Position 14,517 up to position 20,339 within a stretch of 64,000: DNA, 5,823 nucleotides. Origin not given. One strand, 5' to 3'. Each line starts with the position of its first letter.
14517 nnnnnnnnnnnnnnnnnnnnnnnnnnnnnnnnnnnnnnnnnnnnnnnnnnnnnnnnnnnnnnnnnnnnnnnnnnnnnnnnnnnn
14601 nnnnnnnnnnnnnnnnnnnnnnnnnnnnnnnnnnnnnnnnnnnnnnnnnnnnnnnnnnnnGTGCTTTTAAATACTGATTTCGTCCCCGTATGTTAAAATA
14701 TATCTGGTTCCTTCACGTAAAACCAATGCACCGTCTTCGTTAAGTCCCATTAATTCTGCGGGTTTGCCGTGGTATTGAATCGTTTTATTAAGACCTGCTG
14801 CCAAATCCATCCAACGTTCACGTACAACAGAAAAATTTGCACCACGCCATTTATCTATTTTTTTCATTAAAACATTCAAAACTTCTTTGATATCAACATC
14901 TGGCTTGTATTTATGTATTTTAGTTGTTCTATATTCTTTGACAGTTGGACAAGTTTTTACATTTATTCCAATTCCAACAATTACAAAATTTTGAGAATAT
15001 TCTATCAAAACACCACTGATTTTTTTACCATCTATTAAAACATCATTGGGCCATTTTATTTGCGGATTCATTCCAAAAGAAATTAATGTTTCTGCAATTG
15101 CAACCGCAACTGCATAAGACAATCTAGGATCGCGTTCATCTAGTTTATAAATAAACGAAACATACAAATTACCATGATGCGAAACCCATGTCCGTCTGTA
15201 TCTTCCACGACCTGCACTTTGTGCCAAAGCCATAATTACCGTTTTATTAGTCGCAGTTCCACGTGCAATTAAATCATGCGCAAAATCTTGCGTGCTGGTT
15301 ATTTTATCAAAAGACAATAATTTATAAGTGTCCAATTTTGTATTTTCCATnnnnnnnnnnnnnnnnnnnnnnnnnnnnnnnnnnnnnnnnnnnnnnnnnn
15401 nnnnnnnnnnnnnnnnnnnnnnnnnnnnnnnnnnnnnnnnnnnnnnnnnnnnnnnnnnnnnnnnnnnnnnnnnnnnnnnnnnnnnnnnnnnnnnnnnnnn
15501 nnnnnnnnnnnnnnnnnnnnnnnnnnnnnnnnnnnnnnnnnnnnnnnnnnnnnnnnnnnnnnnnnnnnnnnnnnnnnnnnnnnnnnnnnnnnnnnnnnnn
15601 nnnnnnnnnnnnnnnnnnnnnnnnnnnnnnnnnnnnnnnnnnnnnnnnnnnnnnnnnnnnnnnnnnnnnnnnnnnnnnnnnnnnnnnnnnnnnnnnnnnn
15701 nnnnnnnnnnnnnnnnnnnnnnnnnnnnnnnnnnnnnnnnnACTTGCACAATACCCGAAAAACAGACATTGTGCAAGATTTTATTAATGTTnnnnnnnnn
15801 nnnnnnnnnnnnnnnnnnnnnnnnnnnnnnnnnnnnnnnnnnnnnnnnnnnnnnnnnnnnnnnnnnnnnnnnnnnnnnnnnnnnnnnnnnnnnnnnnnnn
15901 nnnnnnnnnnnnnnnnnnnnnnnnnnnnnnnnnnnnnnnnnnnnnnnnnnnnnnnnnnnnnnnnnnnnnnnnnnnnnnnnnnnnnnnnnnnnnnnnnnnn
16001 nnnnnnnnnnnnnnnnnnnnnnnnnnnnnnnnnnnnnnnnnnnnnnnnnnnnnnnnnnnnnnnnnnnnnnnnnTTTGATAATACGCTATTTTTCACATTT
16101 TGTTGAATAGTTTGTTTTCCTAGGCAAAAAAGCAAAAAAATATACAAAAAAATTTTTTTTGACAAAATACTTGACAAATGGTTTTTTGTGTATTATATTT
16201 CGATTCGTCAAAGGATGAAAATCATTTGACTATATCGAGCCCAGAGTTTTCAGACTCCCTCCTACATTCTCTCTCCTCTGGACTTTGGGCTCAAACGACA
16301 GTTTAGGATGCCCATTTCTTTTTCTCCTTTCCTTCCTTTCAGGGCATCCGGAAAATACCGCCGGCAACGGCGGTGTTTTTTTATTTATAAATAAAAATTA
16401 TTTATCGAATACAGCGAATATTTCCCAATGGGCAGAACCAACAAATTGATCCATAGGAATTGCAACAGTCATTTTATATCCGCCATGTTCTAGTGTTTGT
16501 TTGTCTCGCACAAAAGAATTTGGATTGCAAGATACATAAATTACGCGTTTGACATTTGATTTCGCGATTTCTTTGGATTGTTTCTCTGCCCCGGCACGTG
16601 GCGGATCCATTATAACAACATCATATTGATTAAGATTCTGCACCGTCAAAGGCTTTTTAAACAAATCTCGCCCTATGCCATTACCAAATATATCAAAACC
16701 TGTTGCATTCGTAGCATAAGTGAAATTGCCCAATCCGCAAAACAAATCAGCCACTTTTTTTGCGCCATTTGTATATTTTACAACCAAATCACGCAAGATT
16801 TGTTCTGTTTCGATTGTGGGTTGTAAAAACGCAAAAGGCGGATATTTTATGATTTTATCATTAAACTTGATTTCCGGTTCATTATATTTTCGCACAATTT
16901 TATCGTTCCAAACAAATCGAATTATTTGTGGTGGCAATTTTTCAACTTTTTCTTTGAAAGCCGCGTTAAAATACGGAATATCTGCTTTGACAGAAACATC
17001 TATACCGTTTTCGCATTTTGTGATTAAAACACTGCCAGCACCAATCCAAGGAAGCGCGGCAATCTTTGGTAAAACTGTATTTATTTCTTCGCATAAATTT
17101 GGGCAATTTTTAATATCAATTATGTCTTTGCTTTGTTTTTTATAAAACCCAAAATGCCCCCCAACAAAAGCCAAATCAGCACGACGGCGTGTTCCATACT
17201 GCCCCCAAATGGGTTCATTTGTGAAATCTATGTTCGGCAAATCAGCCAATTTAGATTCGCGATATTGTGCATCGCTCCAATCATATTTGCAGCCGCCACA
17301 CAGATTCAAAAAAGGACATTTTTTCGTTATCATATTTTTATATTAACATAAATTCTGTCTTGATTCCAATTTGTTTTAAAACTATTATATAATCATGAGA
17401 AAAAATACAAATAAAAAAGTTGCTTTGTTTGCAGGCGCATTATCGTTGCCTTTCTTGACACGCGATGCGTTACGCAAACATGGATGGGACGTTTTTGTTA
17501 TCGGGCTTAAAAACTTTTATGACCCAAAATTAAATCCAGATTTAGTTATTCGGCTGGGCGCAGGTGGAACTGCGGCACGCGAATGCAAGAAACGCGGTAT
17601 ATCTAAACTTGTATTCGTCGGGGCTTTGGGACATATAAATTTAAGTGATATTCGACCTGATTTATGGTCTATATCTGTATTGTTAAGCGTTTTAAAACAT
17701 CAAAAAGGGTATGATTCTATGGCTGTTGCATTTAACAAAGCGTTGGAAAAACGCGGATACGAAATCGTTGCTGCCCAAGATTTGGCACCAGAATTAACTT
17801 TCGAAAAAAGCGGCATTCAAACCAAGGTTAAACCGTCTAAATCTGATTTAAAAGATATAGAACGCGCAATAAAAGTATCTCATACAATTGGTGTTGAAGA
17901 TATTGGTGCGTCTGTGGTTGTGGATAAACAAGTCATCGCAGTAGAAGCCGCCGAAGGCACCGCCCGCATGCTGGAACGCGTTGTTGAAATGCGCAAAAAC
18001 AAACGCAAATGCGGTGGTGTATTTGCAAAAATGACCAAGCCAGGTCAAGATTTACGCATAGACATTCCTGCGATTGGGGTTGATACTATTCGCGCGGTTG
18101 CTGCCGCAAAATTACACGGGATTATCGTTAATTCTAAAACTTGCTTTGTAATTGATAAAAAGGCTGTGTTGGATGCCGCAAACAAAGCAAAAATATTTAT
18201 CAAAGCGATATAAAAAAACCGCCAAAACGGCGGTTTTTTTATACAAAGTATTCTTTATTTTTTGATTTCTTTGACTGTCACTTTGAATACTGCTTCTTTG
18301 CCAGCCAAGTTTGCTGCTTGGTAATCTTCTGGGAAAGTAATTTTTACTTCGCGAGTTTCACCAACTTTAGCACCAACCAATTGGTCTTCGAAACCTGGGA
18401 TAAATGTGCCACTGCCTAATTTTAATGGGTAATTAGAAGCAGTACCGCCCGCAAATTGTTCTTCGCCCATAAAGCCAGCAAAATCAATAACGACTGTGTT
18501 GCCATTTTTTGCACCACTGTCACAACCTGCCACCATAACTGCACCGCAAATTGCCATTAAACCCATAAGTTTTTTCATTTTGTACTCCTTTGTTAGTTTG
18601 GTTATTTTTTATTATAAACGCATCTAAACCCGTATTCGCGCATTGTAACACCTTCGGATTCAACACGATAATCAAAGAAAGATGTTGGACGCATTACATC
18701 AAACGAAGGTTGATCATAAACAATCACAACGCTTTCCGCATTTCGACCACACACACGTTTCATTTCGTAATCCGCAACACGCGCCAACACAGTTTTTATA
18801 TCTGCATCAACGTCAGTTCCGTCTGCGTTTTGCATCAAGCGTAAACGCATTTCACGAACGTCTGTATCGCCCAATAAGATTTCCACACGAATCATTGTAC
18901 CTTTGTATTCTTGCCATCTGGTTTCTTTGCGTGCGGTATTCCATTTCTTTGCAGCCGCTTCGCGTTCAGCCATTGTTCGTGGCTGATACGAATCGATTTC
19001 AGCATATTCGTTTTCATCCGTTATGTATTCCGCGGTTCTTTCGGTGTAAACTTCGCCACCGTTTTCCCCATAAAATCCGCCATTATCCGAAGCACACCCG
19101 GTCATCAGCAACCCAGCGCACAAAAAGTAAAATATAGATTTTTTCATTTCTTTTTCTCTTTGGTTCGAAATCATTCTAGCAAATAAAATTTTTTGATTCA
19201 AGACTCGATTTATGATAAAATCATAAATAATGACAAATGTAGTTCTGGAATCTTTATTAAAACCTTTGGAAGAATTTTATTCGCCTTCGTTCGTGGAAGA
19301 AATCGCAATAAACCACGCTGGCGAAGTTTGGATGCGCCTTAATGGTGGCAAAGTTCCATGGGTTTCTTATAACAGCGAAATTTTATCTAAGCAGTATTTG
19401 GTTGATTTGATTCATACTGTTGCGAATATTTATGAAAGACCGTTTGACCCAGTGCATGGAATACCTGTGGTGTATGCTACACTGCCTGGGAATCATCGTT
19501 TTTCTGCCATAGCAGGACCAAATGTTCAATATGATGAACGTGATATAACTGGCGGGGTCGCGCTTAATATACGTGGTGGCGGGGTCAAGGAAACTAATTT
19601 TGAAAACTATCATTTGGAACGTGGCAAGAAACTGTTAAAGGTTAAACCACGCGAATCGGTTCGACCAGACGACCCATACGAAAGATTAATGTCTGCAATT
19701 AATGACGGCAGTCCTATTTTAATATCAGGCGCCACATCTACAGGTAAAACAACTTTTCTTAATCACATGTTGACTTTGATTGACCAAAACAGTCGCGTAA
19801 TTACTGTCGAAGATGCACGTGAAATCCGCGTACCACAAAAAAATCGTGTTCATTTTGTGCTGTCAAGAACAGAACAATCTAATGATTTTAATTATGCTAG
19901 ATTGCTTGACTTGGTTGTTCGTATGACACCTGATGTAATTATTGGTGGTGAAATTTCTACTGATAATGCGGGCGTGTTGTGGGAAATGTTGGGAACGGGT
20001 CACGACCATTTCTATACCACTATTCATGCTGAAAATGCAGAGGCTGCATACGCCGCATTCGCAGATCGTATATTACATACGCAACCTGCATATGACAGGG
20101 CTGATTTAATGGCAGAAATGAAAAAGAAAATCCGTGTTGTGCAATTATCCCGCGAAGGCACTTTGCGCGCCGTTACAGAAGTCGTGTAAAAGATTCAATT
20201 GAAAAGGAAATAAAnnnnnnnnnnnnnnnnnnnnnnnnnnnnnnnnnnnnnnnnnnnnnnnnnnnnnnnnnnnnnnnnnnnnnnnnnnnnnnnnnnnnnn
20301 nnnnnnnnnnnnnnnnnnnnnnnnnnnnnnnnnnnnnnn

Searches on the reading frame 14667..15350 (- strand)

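Call 78: search_protein_families(library=pfam, proteins=[window:14667-15350:-], max_evalue=0.00001)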
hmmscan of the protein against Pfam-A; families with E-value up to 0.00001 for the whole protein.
window:14667-15350:- (227 aa): 2 families
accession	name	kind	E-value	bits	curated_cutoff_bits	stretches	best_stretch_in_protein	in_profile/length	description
PF03099.24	BPL_LplA_LipB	-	7.5e-19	68.4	21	1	16-130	4-129/133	Biotin/lipoate A/B protein ligase family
PF21948.1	LplA-B_cat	-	2.3e-07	31.4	27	1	59-135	72-150/200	Lipoyl protein ligase A/B catalytic domain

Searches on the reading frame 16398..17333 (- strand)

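Call 78: search_protein_families(library=pfam, proteins=[window:16398-17333:-], max_evalue=0.00001)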
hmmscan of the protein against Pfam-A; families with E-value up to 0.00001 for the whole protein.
window:16398-17333:- (311 aa): 1 family
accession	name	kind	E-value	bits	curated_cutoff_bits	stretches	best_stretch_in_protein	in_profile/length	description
PF05958.17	tRNA_U5-meth_tr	-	2e-13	50.6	23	1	236-305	283-350/357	tRNA (Uracil-5-)-methyltransferase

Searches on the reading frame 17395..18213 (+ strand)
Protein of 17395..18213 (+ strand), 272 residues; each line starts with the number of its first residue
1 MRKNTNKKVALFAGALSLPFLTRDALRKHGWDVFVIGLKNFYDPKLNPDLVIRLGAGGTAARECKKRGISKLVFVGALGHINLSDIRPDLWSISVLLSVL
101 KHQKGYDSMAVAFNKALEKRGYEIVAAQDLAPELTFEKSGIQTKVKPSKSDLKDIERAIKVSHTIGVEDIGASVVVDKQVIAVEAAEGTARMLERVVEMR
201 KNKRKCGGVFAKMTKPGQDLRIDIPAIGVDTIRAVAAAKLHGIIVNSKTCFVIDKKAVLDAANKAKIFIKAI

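Call 78: search_protein_families(library=pfam, proteins=[window:17395-18213:+], max_evalue=0.00001)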
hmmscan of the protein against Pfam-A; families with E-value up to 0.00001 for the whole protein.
window:17395-18213:+ (272 aa): 2 families
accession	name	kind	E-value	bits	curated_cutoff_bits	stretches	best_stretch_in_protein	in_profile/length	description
PF06230.17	LpxI_C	-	2.6e-37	128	25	1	139-269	2-130/131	LpxI C-terminal domain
PF17930.7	LpxI_N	-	3.5e-17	63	25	1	8-134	1-129/129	LpxI N-terminal domain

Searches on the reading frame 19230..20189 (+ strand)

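Call 78: search_protein_families(library=pfam, proteins=[window:19230-20189:+], max_evalue=0.00001)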
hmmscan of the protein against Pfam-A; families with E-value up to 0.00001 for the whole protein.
window:19230-20189:+ (319 aa): 1 family
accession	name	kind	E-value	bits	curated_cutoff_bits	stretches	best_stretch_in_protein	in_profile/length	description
PF00437.27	T2SSE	-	1.1e-21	77.3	24.9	1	162-273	144-251/370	Type II/IV secretion system protein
